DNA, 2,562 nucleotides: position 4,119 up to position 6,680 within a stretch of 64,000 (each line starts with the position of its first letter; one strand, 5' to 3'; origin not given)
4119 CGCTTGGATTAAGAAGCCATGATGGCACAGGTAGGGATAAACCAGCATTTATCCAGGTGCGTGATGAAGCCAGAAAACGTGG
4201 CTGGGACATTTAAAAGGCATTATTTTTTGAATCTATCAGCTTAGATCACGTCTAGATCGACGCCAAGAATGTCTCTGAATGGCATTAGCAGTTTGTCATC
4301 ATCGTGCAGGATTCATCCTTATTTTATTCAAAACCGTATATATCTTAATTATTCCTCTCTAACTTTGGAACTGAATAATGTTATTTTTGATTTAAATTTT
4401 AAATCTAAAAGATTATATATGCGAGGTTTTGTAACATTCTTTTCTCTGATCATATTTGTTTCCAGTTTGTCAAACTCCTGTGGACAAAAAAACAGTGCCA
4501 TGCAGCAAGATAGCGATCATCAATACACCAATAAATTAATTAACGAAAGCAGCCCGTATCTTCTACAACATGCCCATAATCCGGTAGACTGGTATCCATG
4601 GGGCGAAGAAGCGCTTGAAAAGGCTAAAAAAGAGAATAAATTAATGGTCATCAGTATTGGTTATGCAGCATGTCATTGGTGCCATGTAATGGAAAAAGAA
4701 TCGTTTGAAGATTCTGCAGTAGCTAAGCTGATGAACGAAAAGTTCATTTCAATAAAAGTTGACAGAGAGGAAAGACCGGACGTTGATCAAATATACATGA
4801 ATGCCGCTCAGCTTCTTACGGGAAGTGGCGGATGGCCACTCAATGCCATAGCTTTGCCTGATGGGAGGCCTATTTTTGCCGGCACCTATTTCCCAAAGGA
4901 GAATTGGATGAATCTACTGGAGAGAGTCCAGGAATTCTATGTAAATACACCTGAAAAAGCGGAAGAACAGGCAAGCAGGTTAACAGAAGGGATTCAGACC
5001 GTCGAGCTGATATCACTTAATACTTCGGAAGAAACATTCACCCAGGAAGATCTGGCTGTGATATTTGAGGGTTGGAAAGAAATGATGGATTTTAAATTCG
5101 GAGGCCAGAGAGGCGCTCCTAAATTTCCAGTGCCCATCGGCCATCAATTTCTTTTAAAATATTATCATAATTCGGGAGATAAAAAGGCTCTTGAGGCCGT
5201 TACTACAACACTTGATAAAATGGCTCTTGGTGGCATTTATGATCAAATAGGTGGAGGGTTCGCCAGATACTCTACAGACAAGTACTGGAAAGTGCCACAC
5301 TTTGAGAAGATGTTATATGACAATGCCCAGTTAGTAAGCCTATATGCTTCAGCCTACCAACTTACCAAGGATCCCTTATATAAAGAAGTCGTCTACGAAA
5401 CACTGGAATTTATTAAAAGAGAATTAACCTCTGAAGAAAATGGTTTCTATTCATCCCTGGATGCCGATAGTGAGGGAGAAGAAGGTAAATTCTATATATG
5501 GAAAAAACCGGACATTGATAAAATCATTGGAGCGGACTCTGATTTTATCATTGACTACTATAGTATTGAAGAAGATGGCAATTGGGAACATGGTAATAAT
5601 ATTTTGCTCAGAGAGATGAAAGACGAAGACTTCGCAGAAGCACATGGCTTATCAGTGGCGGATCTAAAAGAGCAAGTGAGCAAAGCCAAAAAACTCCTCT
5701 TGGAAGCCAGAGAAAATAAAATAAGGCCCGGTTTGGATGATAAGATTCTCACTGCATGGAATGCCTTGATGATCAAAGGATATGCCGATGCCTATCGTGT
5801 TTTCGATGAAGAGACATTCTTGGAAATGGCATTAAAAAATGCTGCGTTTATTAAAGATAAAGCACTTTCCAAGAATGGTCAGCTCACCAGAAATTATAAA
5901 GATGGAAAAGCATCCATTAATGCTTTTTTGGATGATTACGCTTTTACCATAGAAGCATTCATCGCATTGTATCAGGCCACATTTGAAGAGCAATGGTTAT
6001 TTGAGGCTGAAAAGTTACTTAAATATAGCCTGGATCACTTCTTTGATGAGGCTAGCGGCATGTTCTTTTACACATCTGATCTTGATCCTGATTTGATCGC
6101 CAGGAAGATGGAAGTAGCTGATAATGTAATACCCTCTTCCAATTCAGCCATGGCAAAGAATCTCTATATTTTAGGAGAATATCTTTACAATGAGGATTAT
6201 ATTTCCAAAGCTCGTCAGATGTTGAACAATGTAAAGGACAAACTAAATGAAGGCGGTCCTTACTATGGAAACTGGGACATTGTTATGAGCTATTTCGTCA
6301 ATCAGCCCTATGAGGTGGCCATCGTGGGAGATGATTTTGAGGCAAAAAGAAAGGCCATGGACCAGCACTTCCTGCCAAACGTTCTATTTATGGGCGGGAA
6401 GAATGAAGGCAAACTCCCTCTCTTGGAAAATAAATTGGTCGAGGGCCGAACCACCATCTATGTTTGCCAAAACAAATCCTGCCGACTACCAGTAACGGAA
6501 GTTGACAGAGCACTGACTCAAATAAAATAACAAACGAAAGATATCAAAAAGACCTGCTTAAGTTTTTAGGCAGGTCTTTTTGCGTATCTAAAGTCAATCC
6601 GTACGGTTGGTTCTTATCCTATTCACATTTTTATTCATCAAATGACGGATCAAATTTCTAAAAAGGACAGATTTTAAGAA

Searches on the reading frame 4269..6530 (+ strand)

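Call 75: search_protein_families(library=pfam, proteins=[window:4269-6530:+], max_evalue=0.01)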
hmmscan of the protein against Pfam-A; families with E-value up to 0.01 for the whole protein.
window:4269-6530:+ (753 aa): 7 families
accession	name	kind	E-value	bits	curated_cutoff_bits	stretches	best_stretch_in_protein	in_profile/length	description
PF03190.21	Thioredox_DsbH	-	7.5e-69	231.3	27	1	87-242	1-162/163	Protein of unknown function, DUF255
PF13899.12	Thioredoxin_7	-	1.1e-09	38.7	27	1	107-171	1-65/83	Thioredoxin-like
PF07221.17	GlcNAc_2-epim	-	2.6e-05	24.1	23.4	0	520-598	104-183/347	N-acylglucosamine 2-epimerase (GlcNAc 2-epimerase)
PF06662.19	C5-epim_C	-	7.2e-05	22.8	23.3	0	499-565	32-92/188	D-glucuronyl C5-epimerase C-terminus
PF03663.20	Glyco_hydro_76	-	0.00015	21.9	25.9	1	509-596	167-259/366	Glycosyl hydrolase family 76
PF07470.19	Glyco_hydro_88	-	0.0015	18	26.6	0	295-395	38-120/352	Glycosyl Hydrolase Family 88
PF07944.18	Beta-AFase-like_GH127_cat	-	0.0017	17.9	24.9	1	499-587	127-207/376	Beta-L-arabinofuranosidase, GH127 catalytic domain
